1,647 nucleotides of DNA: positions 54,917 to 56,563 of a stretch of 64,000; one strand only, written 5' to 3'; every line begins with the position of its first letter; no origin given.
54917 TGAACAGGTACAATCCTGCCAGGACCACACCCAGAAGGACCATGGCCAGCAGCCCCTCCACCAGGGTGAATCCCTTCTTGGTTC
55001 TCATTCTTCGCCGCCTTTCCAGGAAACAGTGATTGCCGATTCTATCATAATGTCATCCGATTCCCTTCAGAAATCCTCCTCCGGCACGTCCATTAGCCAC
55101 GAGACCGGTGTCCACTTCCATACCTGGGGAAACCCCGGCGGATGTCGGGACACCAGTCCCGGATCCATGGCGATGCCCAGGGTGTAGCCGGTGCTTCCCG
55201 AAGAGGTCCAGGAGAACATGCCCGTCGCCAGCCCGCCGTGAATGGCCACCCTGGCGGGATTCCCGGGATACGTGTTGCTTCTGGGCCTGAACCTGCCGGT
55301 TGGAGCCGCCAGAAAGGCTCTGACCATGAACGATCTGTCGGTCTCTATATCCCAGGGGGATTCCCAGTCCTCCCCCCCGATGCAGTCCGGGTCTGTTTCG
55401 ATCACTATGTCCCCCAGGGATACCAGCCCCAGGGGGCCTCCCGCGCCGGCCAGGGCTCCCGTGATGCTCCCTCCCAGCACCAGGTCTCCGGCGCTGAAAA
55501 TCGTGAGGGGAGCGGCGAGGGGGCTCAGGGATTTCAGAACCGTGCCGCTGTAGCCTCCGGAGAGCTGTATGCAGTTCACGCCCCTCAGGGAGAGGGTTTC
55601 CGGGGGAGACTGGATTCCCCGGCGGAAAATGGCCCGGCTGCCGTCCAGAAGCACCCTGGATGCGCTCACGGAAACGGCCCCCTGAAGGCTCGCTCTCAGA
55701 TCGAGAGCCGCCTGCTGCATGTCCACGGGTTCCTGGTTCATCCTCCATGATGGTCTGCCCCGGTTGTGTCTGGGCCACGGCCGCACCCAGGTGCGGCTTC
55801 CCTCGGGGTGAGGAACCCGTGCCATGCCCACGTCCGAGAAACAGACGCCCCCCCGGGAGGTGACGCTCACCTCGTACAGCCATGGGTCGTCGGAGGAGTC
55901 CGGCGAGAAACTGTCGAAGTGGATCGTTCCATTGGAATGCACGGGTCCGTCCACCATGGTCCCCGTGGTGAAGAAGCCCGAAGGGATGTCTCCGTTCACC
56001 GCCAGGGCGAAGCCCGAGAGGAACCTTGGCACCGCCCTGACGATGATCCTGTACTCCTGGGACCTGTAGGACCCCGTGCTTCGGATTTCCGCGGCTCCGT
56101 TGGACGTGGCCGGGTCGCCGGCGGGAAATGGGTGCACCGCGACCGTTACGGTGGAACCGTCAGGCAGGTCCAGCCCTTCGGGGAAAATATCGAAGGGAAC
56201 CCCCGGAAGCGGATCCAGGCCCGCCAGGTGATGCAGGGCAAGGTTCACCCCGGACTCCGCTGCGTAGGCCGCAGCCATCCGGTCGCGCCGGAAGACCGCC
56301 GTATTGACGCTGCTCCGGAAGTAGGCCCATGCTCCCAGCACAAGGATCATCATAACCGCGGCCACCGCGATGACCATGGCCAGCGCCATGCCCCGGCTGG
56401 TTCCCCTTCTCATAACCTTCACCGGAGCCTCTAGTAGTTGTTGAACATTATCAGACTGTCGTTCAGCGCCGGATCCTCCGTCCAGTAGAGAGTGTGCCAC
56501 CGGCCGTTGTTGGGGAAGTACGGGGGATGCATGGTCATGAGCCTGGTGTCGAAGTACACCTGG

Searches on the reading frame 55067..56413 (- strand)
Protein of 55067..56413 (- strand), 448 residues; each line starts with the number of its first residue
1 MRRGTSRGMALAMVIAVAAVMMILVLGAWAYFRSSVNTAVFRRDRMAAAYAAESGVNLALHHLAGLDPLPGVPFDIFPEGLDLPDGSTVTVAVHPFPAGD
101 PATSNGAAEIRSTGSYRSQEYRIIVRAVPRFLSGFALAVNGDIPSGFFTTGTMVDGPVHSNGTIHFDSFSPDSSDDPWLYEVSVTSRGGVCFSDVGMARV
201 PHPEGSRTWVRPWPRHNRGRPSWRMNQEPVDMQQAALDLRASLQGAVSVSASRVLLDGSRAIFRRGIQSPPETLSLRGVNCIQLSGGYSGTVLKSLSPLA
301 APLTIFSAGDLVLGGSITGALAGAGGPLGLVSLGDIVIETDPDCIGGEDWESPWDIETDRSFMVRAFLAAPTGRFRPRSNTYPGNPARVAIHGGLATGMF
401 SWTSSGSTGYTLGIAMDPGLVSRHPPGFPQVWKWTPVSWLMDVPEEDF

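Call 10: search_protein_families(library=pfam, proteins=[window:55067-56413:-], max_evalue=0.1)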
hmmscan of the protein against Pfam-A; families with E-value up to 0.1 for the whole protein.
window:55067-56413:- (448 aa): 1 family
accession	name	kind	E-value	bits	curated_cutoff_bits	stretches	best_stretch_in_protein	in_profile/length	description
PF16241.10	DUF4900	-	0.0041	17.9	29.4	1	140-166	50-74/89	Domain of unknown function (DUF4900)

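Call 11: search_protein_families(library=ncbifam, proteins=[window:55067-56413:-], max_evalue=0.1)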
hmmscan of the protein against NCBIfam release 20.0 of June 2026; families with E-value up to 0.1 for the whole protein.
window:55067-56413:- (448 aa): 1 family
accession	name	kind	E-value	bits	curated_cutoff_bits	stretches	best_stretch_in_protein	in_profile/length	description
NF037980.1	T2SS_GspK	equivalog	0.028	14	130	1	7-63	2-58/307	type II secretion system minor pseudopilin GspK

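Call 64: find_homologous_proteins(query=window:55067-56413:-)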
Query window:55067-56413:- (448 aa): 33 proteins with E <= 0.001 among 8000 candidates.
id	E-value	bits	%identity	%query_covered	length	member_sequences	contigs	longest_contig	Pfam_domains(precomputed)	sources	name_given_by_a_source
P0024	0.0e+0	1016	100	100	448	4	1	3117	-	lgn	-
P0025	1.5e-194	665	65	100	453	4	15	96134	-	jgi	-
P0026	1.1e-191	656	65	99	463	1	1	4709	-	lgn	-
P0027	4.5e-191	654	64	100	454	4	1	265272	-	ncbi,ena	-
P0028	1.6e-188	645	63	100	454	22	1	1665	-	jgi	-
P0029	3.9e-188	644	64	99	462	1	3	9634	-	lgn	-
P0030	7.2e-188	643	63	100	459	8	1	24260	-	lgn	-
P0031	2.7e-187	641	64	99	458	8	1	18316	-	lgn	-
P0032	1.4e-186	639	63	99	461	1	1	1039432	-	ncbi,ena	-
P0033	2.3e-185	635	64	99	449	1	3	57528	-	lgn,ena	-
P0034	2.7e-184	631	64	97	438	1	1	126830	-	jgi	jgi:hypothetical protein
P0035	1.9e-182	625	64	96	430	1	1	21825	-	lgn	-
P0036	1.1e-176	606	61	96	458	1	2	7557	-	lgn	-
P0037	6.7e-176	604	60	99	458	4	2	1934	-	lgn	-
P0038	7.6e-163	561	57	97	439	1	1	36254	-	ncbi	ncbi:MAG: hypothetical protein R6V62_03940 [Candidatus Fermentibacteraceae bacterium]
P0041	1.2e-104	369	43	99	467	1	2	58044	-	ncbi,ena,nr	ncbi:MAG: hypothetical protein KAH54_10975 [Candidatus Sabulitectum sp.]|nr:hypothetical protein [Ca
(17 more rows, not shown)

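Call 80: find_encoding_contigs(protein=P0041, flank=10000, max_places=2)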
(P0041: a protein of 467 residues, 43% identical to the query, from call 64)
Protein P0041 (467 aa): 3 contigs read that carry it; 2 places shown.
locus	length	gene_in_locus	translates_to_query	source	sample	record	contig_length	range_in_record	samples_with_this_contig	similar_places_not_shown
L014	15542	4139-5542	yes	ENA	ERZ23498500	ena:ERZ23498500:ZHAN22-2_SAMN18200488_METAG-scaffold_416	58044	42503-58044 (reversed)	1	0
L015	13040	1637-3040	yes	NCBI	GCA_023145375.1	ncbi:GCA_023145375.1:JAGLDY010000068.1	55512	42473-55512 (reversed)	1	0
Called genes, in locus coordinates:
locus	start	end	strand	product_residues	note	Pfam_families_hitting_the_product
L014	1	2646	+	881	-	?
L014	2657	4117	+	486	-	-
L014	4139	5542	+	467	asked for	-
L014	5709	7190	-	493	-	PF13487:HD_5 (weak)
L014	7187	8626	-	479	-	PF13487:HD_5, PF01966:HD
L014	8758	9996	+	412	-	PF02310:B12-binding, PF04055:Radical_SAM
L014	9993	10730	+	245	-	PF08501:Shikimate_dh_N, PF18317:SDH_C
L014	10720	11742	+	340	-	PF04055:Radical_SAM, PF06968:BATS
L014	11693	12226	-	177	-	PF01202:SKI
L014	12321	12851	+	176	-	PF00216:Bac_DNA_binding, PF18291:HU-HIG (weak), PF02922:CBM_48 (weak)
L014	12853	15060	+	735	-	PF17854:FtsK_alpha, PF01580:FtsK_SpoIIIE, PF09397:FtsK_gamma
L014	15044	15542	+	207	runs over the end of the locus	-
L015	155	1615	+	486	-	-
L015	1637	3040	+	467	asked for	-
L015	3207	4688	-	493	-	PF13487:HD_5 (weak)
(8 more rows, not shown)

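Call 81: predict_structure(alignment_id=A4)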
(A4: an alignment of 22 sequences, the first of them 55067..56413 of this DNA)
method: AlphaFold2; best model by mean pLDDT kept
length: 448 residues; sequences in the alignment: 22
mean_pLDDT: 82.5   pTM: 0.76
mean pLDDT of the five models: 82.5, 81.0, 80.6, 79.5, 76.9
residues with pLDDT >= 90: 200; 70-90: 167; 50-70: 38; < 50: 43
segments of 3 or more residues with pLDDT < 50: 1-3, 168-188, 203-221
pLDDT, mean of each block of 10 residues (from residue 1): 58 85 88 84 91 92 81 90 93 88 88 94 92 92 73 78 63 39 47 56 46 39 67 91 89 95 89 94 88 95 94 94 89 95 89 90 96 93 88 94 76 88 89 84 88
secondary structure, 60 per line:
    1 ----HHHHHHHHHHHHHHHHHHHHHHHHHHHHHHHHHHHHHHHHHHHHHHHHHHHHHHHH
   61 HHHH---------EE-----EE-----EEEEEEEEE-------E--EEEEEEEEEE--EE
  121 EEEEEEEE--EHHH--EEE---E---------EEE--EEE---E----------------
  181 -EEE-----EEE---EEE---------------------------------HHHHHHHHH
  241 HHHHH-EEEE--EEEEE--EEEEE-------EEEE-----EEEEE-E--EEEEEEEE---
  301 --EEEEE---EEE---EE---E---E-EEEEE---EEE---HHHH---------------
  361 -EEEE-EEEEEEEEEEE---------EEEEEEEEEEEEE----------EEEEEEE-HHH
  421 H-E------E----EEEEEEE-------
elements in order: H5-64 E88-96 E107-116 E119-128 E137-139 E153-155 E158-160 E182-184 E190-192 E196-198 H232-245 E247-250 E253-257 E260-264 E272-275 E281-285 E290-297 E303-307 E311-313 E328-332 E336-338 H342-345 E362-365 E367-377 E387-399 E410-416 H418-421 E435-441

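Call 84: fold_search(model_id=the predicted structure, library=pdb)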
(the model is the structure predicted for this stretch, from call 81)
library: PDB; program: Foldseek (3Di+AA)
matches with E <= 10: 177; with E <= 0.001: 3
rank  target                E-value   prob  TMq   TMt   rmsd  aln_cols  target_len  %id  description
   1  6qvi_B                2.3e-09  1.00  0.29  0.26  16.3       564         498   15  Crystal structure of competence-associated pilin ComZ from Thermus thermophilus (released 2019-05-29)
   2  6qvi_C                3.3e-08  1.00  0.30  0.27  15.4       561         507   14  Crystal structure of competence-associated pilin ComZ from Thermus thermophilus (released 2019-05-29)
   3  6qvi_A                3.9e-08  1.00  0.27  0.24  15.9       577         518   14  Crystal structure of competence-associated pilin ComZ from Thermus thermophilus (released 2019-05-29)
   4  7o5y_D                1.2e-01  0.99  0.15  0.45   4.5       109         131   18  PilA minor pilin of Streptococcus sanguinis type IV pili (released 2022-04-20)
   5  7o5y_A                2.0e-01  0.99  0.15  0.48   4.5       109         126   21  PilA minor pilin of Streptococcus sanguinis type IV pili (released 2022-04-20)
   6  7o5y_B                3.9e-01  0.97  0.16  0.49   4.1       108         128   20  PilA minor pilin of Streptococcus sanguinis type IV pili (released 2022-04-20)
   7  7o5y_C                3.9e-01  0.97  0.16  0.48   4.2       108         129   20  PilA minor pilin of Streptococcus sanguinis type IV pili (released 2022-04-20)
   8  3l6i_A                4.3e-01  0.15  0.09  0.19  12.1        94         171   12  Crystal structure of the uncharacterized lipoprotein yceb from e. coli at the resolution 2.0a. northeast structural ge (released 2010-01-26)
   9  4j9a_A                8.8e-01  0.08  0.09  0.23  12.4       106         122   18  Engineered Digoxigenin binder DIG10.3 (released 2013-06-26)
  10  5bw0_B                9.7e-01  0.63  0.14  0.56   4.0        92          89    9  The crystal structure of minor pseudopilin binary complex of XcpV and XcpW from the Type 2 secretion system of Pseudom (released 2016-07-20)
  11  3otl_B                1.1e+00  0.16  0.11  0.26  11.9        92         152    9  Three-dimensional Structure of the putative uncharacterized protein from Rhizobium leguminosarum at the resolution 1.9 (released 2010-09-22)
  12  5bw0_F                1.6e+00  0.54  0.13  0.53   4.7        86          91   12  The crystal structure of minor pseudopilin binary complex of XcpV and XcpW from the Type 2 secretion system of Pseudom (released 2016-07-20)
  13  5bvb_B                1.6e+00  0.08  0.10  0.26  11.5        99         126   14  Engineered Digoxigenin binder DIG5.1a (released 2015-10-28)
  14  5dm5_C                1.7e+00  0.14  0.09  0.27   9.7        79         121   16  Crystal structure of the hexameric thioesterase y2039 from Yersinia pestis (released 2015-11-11)
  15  4j9a_B                1.8e+00  0.08  0.10  0.27  13.4       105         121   14  Engineered Digoxigenin binder DIG10.3 (released 2013-06-26)
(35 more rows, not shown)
